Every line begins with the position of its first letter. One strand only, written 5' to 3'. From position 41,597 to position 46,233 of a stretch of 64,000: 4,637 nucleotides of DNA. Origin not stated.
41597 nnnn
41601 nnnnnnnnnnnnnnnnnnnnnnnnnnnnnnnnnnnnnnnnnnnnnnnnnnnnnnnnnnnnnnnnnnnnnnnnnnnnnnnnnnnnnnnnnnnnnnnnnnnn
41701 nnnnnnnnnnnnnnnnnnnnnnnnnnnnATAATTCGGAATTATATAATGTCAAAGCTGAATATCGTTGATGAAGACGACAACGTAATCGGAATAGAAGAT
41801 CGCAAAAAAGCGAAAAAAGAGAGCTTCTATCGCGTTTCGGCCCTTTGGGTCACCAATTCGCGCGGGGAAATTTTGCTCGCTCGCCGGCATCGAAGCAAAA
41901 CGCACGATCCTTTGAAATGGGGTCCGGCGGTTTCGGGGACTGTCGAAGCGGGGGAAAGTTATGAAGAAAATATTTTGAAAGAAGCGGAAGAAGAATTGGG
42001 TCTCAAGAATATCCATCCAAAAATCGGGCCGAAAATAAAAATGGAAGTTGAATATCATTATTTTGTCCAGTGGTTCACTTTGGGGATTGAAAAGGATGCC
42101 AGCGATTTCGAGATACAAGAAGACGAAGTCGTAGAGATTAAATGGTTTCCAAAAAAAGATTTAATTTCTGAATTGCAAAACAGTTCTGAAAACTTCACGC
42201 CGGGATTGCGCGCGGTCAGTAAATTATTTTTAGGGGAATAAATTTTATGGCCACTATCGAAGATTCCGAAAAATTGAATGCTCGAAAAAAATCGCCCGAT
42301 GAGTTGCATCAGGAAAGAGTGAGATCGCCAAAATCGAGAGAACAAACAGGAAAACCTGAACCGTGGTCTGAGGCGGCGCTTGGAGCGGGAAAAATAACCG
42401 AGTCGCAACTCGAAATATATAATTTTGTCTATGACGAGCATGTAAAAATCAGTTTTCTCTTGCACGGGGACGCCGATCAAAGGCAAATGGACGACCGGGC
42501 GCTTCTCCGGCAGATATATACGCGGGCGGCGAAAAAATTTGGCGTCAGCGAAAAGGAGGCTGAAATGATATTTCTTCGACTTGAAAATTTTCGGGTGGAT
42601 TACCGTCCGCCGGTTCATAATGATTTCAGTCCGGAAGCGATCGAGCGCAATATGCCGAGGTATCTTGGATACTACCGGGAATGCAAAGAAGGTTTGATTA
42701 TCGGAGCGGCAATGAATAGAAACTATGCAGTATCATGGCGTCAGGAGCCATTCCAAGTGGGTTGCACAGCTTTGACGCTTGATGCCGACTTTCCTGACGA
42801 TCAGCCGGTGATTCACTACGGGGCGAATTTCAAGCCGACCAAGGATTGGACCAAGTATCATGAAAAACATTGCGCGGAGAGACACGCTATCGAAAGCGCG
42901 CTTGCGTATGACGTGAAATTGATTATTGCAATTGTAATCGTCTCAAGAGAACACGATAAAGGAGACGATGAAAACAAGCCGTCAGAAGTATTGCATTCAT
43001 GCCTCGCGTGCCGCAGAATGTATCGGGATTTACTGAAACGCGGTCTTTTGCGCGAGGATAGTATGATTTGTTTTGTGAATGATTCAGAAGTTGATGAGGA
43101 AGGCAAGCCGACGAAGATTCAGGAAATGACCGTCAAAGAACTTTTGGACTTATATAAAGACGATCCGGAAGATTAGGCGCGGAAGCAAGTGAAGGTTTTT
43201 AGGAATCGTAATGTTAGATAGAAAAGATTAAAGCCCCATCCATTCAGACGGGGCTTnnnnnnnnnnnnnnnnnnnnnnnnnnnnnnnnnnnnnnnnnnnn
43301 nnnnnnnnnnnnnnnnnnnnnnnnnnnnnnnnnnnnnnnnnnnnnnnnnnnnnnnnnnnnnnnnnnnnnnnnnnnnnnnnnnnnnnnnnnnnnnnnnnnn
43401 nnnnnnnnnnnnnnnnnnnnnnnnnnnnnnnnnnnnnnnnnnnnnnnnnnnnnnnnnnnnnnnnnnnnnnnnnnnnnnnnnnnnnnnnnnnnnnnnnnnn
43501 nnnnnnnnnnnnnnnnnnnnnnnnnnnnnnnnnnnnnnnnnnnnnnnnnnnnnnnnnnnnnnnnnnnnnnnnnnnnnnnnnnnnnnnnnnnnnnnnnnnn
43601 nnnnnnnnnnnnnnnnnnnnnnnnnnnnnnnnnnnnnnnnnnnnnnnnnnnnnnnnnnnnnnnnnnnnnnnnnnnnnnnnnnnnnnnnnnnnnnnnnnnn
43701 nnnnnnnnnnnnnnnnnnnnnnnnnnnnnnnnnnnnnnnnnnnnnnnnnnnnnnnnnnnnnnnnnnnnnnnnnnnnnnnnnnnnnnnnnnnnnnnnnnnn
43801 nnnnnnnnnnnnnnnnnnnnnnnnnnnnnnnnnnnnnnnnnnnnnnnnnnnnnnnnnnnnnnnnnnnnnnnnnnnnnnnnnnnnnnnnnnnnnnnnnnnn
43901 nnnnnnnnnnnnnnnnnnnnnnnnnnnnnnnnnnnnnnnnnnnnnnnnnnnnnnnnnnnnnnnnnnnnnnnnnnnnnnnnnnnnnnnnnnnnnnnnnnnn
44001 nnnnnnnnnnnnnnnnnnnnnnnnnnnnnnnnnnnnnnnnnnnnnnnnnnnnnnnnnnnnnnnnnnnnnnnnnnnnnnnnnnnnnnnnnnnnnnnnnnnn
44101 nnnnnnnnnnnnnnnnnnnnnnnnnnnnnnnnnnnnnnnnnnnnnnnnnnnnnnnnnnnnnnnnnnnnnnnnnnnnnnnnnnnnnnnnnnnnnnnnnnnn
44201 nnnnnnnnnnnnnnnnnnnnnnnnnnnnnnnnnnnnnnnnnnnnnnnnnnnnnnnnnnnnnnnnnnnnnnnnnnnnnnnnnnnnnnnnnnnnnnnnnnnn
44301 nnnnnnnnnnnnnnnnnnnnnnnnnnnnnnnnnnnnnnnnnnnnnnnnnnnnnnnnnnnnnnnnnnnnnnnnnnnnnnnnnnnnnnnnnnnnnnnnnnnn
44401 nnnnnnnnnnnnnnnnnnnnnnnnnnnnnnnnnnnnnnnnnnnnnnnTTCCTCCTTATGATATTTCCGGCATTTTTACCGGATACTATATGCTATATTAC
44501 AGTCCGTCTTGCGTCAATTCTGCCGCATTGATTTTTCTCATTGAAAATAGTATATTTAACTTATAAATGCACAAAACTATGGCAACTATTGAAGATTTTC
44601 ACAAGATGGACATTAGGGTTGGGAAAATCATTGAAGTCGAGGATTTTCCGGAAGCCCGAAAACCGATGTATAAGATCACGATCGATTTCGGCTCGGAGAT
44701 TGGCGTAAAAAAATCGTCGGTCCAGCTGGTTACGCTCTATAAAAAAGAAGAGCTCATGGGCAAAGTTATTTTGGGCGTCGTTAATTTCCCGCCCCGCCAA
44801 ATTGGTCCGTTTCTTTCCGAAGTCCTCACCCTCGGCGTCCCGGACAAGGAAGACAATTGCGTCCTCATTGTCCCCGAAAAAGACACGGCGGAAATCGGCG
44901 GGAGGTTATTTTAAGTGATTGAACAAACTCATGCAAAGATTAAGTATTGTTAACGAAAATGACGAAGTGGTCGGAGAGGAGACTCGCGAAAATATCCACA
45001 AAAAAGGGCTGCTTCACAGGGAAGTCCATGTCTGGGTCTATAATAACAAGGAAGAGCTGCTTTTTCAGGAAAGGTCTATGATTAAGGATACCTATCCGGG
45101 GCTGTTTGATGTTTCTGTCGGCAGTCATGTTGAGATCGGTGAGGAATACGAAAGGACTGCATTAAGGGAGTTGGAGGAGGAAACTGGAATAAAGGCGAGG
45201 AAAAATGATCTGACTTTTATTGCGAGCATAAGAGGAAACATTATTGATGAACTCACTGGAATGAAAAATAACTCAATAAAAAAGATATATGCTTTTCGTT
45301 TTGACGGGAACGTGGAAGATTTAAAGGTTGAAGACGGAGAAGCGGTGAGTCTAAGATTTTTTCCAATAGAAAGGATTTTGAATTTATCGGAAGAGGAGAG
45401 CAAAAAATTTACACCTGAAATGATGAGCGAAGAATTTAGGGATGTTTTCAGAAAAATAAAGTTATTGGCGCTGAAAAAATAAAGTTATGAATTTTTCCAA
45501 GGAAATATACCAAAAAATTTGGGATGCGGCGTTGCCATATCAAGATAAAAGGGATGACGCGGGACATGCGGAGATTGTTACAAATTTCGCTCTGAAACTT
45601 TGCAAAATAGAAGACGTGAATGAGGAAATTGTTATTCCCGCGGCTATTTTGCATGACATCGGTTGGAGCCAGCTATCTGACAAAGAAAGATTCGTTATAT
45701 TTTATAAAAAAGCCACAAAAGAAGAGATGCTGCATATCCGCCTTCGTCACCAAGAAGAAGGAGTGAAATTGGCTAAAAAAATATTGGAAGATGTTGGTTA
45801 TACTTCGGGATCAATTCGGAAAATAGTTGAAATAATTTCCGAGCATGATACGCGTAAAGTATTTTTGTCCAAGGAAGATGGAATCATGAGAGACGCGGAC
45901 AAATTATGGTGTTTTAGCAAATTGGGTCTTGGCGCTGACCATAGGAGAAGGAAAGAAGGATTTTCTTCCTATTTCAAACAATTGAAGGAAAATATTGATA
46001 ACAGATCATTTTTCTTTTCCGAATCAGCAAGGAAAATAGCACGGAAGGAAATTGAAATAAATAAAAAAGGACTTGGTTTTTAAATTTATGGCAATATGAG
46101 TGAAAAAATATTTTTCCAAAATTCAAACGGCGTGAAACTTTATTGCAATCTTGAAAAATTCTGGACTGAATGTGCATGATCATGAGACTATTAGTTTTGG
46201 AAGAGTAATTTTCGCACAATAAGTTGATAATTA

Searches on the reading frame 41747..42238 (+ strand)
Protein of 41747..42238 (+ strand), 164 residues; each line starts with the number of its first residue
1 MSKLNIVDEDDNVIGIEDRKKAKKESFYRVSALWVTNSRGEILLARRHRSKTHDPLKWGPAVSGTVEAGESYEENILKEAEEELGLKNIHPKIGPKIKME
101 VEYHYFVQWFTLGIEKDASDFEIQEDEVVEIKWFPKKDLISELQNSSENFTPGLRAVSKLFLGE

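Call 79: search_protein_families(library=pfam, proteins=[window:41747-42238:+], max_evalue=0.001)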
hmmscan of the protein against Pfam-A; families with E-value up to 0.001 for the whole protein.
window:41747-42238:+ (164 aa): 1 family
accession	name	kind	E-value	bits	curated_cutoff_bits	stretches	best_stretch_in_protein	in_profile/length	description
PF00293.34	NUDIX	-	1.4e-17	64.4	21.1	1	29-151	5-131/134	NUDIX domain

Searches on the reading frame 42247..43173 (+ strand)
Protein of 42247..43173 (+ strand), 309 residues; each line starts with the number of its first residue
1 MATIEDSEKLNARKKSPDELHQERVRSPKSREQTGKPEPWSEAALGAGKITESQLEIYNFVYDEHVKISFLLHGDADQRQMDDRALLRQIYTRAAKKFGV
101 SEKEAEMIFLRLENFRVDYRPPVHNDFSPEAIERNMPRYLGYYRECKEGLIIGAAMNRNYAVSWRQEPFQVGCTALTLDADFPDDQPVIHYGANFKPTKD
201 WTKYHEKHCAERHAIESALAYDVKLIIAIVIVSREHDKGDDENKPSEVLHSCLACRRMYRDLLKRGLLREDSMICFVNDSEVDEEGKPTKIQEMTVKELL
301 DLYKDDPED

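Call 54: search_protein_families(library=pfam, proteins=[window:42247-43173:+], max_evalue=0.05)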
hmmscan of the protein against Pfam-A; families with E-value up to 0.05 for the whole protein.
window:42247-43173:+ (309 aa): 1 family
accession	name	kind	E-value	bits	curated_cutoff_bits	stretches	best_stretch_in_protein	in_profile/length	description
PF24042.1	DUF7351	-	0.037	14.2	31.2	0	234-307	82-153/177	Domain of unknown function (DUF7351)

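Call 80: search_protein_families(library=padloc, proteins=[window:42247-43173:+], max_evalue=0.01)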
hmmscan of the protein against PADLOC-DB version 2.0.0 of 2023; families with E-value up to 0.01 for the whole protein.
window:42247-43173:+ (309 aa): 0 families

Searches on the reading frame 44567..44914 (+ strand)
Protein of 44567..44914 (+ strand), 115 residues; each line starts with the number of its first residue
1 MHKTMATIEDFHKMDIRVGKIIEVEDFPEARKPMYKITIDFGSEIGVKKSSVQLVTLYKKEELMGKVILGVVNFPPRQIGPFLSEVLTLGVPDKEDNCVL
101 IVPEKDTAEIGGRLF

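Call 4: search_protein_families(library=pfam, proteins=[window:44567-44914:+], max_evalue=0.1)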
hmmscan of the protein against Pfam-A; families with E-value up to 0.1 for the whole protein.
window:44567-44914:+ (115 aa): 1 family
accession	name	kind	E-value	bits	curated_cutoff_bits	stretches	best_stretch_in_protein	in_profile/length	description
PF01588.26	tRNA_bind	-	7.6e-14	52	27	1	16-107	1-91/96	Putative tRNA binding domain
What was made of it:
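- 44567..44914 (+): tRNA_bind-domain gene. This backbone gene lies upstream of the variable slot in relatives. The true start is probably the ATG at 44579, giving MATIEDF as in relatives. Pfam PF01588, E 7.6e-14 (call 4).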

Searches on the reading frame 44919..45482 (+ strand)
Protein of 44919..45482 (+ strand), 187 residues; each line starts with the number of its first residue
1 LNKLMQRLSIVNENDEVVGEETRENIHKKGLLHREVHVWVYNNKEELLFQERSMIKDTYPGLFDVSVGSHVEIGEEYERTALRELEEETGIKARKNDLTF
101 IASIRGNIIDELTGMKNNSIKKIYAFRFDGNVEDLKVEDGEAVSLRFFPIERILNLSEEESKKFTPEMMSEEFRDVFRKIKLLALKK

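Call 4: search_protein_families(library=pfam, proteins=[window:44919-45482:+], max_evalue=0.1)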
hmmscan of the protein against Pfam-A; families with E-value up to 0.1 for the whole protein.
window:44919-45482:+ (187 aa): 1 family
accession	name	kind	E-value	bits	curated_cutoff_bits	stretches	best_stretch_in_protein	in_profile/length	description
PF00293.34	NUDIX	-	4.5e-19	69.2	21.1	1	32-166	2-132/134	NUDIX domain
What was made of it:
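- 44919..45482 (+): NUDIX hydrolase gene. Pfam PF00293, E 4.5e-19 (call 4).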

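Call 80: search_protein_families(library=padloc, proteins=[window:44919-45479:+], max_evalue=0.01)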
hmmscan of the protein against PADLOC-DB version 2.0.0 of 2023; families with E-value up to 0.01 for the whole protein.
window:44919-45479:+ (187 aa): 1 family
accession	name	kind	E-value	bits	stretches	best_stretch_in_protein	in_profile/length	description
PDLC04899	PDC-S07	-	0.0012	16.6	1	35-97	8-68/135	-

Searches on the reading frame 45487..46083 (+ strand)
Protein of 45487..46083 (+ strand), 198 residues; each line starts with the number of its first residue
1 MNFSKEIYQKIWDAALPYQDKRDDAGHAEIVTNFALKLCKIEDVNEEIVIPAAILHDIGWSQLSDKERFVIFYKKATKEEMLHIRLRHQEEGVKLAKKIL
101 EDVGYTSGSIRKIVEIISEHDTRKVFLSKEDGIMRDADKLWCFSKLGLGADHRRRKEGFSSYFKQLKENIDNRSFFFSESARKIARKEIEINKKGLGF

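Call 4: search_protein_families(library=pfam, proteins=[window:45487-46083:+], max_evalue=0.1)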
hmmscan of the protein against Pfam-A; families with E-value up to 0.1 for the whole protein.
window:45487-46083:+ (198 aa): 2 families
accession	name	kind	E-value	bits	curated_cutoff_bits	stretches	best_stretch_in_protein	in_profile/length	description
PF01966.28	HD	-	1.1e-10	42.3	22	1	26-140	3-113/116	HD domain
PF22551.1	TY-Chap1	-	0.016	15.3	27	0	78-130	32-84/132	T3SS (YopN, CesT) and YbjN peptide-binding chaperone 1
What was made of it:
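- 45487..46083 (+): HD-domain phosphohydrolase gene. Its stop codon lies 12 nt before the hydrolase remnant. Pfam PF01966, E 1.1e-10 (call 4).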

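Call 41: find_homologous_proteins(query=window:45487-46080:+)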
Query window:45487-46080:+ (198 aa): 505 proteins with E <= 0.001 among 810 candidates; the best 120 are listed.
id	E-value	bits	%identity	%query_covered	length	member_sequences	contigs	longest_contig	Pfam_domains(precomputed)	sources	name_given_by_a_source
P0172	1.2e-125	434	100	100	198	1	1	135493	PF01966.29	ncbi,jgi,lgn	ncbi:MAG: HD domain-containing protein [Parcubacteria group bacterium]|jgi:putative nucleotidyltrans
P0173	2.3e-84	300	71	100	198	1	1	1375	PF01966.29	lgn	-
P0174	5.6e-78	279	65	98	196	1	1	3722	PF01966.29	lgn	-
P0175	2.2e-77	277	66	95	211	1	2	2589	PF01966.29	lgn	-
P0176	2.0e-76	274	65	95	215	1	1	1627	PF01966.29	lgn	-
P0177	9.3e-75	268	65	95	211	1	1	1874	PF01966.29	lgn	-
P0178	1.2e-73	265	63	98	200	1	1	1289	PF01966.29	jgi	jgi:putative nucleotidyltransferase with HDIG domain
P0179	1.2e-73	265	63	98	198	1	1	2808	PF01966.29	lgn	-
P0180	5.3e-73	263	62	95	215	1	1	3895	PF01966.29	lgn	-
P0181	8.4e-72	259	61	97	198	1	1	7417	PF01966.29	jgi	jgi:putative nucleotidyltransferase with HDIG domain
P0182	2.4e-71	257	64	95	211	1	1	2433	PF01966.29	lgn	-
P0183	6.6e-68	246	60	98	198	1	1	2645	PF01966.29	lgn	-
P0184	1.0e-66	242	60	96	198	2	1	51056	PF01966.29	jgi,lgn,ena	-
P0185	8.1e-66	239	60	94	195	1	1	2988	PF01966.29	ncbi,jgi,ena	-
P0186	2.0e-65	238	60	93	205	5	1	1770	PF01966.29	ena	-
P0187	8.2e-65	236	59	95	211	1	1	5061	PF01966.29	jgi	jgi:putative nucleotidyltransferase with HDIG domain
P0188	2.0e-63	231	57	96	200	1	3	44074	PF01966.29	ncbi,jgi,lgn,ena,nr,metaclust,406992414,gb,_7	ncbi:MAG: metal dependent phosphohydrolase [uncultured bacterium]|nr:MAG: metal dependent phosphohyd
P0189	4.4e-63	230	64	83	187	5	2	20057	PF01966.29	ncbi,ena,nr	ncbi:MAG: hypothetical protein A2184_04045 [Candidatus Moranbacteria bacterium RIFOXYA1_FULL_44_7]|n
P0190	4.5e-63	230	59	93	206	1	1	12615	PF01966.29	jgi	-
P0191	4.5e-63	230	58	94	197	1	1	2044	PF01966.29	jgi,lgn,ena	-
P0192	1.1e-62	229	58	93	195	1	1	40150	PF01966.29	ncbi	-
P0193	1.5e-62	229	54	95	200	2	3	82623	PF01966.29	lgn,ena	-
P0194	6.0e-62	227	56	96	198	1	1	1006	PF01966.29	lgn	-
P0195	1.6e-61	225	56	94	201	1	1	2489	PF01966.29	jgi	-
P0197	7.1e-61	223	55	91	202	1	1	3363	PF01966.29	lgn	-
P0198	1.1e-60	223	55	93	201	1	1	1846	PF01966.29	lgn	-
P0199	1.3e-60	222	57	88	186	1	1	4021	PF01966.29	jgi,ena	-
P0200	3.0e-60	221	58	94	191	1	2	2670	PF01966.29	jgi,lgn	jgi:HD superfamily phosphohydrolase YqeK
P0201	3.0e-60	221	56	90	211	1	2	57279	PF01966.29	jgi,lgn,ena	-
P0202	3.4e-60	221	55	93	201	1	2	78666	PF01966.29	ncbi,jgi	-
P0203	3.9e-60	221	58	96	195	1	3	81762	PF01966.29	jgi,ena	-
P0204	4.0e-60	221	55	96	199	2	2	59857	PF01966.29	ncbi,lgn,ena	-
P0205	9.6e-60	219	55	96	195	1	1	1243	PF01966.29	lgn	-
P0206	1.2e-59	219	56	95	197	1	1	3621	PF01966.29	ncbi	-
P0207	2.4e-59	218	53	93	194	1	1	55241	PF01966.29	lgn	-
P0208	2.5e-59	218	55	93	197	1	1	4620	PF01966.29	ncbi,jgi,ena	ncbi:MAG: HD domain-containing protein [Patescibacteria group bacterium]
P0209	4.0e-59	217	54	97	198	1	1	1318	PF01966.29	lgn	-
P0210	4.8e-59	217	55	91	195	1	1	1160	PF01966.29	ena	-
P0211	5.4e-59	217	57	92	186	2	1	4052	PF01966.29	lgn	-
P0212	5.5e-59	217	56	93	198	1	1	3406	PF01966.29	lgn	-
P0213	1.2e-58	216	54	97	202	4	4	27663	PF01966.29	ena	-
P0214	2.1e-58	215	54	98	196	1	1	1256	PF01966.29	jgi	jgi:HD superfamily phosphodiesterase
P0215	2.4e-58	215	59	92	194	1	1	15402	PF01966.29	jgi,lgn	jgi:putative nucleotidyltransferase with HDIG domain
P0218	3.3e-58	214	57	94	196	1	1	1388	PF01966.29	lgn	-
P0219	3.6e-58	214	55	94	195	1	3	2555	PF01966.29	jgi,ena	-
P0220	3.9e-58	214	53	96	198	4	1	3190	PF01966.29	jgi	jgi:HD superfamily phosphodiesterase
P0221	8.5e-58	213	53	91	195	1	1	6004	PF01966.29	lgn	-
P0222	9.9e-58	213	54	94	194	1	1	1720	PF01966.29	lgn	-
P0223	1.1e-57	213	57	94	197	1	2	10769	PF01966.29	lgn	-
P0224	1.1e-57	213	51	96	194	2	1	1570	PF01966.29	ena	-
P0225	1.5e-57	212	54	95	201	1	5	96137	PF01966.29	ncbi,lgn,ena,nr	ncbi:HD domain-containing protein [Candidatus Pacearchaeota archaeon]|nr:HD domain-containing protei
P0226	1.9e-57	212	52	95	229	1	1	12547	PF01966.29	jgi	jgi:HD superfamily phosphohydrolase YqeK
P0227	2.0e-57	212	55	97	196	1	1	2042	PF01966.29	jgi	jgi:putative nucleotidyltransferase with HDIG domain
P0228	3.1e-57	211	55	94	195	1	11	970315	PF01966.29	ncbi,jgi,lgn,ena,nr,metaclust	ncbi:MAG TPA: hypothetical protein DDY52_00350 [Candidatus Moranbacteria bacterium]|nr:MAG: HD domai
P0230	5.1e-57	211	56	95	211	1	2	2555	PF01966.29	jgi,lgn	-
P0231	5.5e-57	210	53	96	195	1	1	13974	PF01966.29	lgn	-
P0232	5.7e-57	210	53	96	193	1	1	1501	PF01966.29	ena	-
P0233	6.4e-57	210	53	96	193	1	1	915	PF01966.29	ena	-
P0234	7.3e-57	210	52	91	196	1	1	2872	PF01966.29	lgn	-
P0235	8.7e-57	210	55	96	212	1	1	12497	PF01966.29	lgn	-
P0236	8.9e-57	210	54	94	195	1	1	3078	PF01966.29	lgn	-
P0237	1.3e-56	209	55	93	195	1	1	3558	PF01966.29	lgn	-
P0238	1.5e-56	209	51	97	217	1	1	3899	PF01966.29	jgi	jgi:HD superfamily phosphodiesterase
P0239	1.6e-56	209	53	95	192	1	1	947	PF01966.29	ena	-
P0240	1.6e-56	209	58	91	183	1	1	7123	PF01966.29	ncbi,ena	-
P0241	1.7e-56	209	52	95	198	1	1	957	PF01966.29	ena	-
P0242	1.8e-56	209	53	95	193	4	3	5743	PF01966.29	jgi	-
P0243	1.9e-56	209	55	93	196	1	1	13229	PF01966.29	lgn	-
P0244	2.0e-56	209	56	92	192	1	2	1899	PF01966.29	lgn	-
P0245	2.1e-56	209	51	96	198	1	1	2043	PF01966.29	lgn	-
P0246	2.1e-56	209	57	94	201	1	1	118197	PF01966.29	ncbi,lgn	-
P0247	2.1e-56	209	54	95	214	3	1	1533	PF01966.29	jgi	-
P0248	3.8e-56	208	54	91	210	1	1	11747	PF01966.29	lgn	-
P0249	4.2e-56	208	54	94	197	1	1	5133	PF01966.29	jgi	-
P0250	4.7e-56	207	54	97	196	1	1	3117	PF01966.29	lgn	-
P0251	4.8e-56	207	53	94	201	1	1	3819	PF01966.29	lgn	-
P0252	5.9e-56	207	53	95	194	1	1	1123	PF01966.29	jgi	jgi:HD superfamily phosphodiesterase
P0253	6.1e-56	207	53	96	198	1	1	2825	PF01966.29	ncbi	-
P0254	9.7e-56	206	56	93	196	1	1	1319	PF01966.29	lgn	-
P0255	1.2e-55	206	54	91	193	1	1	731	PF01966.29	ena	-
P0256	1.2e-55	206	51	95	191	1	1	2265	PF01966.29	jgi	jgi:HD superfamily phosphodiesterase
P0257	1.4e-55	206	52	95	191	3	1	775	PF01966.29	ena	-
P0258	1.5e-55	206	53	94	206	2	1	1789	PF01966.29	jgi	-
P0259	1.8e-55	206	53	95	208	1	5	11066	PF01966.29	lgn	-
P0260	1.8e-55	206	53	94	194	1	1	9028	PF01966.29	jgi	jgi:HD superfamily phosphodiesterase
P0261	2.0e-55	205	53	93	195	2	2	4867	PF01966.29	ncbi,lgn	-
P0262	2.0e-55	205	52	95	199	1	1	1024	PF01966.29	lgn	-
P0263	2.6e-55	205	52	95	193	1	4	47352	PF01966.29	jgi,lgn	-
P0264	2.8e-55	205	53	89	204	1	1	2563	PF01966.29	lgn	-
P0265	2.8e-55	205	52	94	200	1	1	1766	PF01966.29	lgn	-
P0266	3.2e-55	205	49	97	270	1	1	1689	PF01966.29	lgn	-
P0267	4.0e-55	204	53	93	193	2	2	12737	PF01966.29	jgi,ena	-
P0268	5.3e-55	204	53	95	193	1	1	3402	PF01966.29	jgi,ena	-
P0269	5.4e-55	204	52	96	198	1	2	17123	PF01966.29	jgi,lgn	-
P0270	5.7e-55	204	51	96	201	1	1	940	PF01966.29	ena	-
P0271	6.2e-55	204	54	93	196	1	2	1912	PF01966.29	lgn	-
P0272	8.6e-55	203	53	91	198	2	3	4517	PF01966.29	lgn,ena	-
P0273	9.9e-55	203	53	89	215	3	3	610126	PF01966.29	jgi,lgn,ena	-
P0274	1.0e-54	203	55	96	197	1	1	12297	PF01966.29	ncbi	-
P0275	1.2e-54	203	55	93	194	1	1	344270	PF01966.29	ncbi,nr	ncbi:MAG: HD domain-containing protein [Candidatus Nanoarchaeia archaeon]|nr:HD domain-containing pr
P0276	1.6e-54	202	51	96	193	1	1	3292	PF01966.29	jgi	jgi:HD superfamily phosphodiesterase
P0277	2.2e-54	202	54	96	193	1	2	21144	PF01966.29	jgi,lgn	jgi:HD superfamily phosphodiesterase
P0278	2.2e-54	202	49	97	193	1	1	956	PF01966.29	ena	-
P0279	2.4e-54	202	54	95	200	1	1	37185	PF01966.29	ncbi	ncbi:HD domain-containing protein [Patescibacteria group bacterium]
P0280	2.7e-54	202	54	91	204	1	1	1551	PF01966.29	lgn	-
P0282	3.8e-54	201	54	94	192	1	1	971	PF01966.29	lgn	-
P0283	3.8e-54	201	50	94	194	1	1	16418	PF01966.29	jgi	jgi:HD superfamily phosphodiesterase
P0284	4.7e-54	201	48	98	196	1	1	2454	PF01966.29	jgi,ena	-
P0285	4.7e-54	201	54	96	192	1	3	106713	PF01966.29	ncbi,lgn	-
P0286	4.9e-54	201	52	96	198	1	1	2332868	PF01966.29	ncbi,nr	ncbi:MAG: HD domain-containing protein [Dehalococcoidales bacterium]|nr:MAG: HD domain-containing pr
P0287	6.0e-54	201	52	96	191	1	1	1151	PF01966.29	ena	-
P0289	7.6e-54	200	51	96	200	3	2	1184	PF01966.29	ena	-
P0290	8.1e-54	200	54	92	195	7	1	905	PF01966.29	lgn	-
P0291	1.0e-53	200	49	95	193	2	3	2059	PF01966.29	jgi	-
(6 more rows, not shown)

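Call 57: find_encoding_contigs(protein=P0174, flank=4000, max_places=3)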
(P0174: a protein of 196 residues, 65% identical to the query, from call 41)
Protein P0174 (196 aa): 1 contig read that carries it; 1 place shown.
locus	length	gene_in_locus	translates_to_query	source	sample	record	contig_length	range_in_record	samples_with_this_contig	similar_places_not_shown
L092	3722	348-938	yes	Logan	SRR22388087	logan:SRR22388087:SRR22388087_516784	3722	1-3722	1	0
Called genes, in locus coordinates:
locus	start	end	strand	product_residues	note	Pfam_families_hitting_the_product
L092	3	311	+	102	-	?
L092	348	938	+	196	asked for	PF01966:HD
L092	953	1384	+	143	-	PF00293:NUDIX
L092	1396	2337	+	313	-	PF02016:Peptidase_S66, PF17676:Peptidase_S66C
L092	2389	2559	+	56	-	PF02567:PhzC-PhzF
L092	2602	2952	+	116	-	PF02567:PhzC-PhzF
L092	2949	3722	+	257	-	PF01209:Ubie_methyltran (weak), PF08241:Methyltransf_11, PF08242:Methyltransf_12, PF13649:Methyltransf_25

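Call 58: find_encoding_contigs(protein=P0173, flank=4000, max_places=3)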
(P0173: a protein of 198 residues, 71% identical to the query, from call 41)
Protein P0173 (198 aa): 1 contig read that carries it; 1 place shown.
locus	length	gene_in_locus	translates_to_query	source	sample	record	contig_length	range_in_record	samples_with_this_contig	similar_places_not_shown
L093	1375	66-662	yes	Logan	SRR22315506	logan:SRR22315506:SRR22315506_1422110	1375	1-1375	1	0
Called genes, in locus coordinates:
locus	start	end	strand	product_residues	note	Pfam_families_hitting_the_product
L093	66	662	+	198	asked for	PF01966:HD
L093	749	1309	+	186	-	-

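Call 65: find_encoding_contigs(protein=P0172, flank=4000, max_places=6)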
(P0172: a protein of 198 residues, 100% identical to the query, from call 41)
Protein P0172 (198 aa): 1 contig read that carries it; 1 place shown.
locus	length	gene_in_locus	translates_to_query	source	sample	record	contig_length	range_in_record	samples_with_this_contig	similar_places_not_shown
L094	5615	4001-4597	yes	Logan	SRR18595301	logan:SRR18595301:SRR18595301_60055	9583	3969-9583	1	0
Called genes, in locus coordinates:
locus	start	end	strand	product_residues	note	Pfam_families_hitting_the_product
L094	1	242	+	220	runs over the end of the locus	PF02633:Creatininase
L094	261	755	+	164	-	PF00293:NUDIX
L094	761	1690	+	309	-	-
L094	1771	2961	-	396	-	PF05977:MFS_3, PF07690:MFS_1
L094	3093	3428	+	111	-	PF01588:tRNA_bind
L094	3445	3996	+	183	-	PF00293:NUDIX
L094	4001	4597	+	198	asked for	PF01966:HD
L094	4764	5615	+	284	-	?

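Call 80: search_protein_families(library=padloc, proteins=[window:45487-46080:+], max_evalue=0.01)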
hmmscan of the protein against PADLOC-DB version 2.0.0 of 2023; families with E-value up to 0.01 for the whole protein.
window:45487-46080:+ (198 aa): 0 families
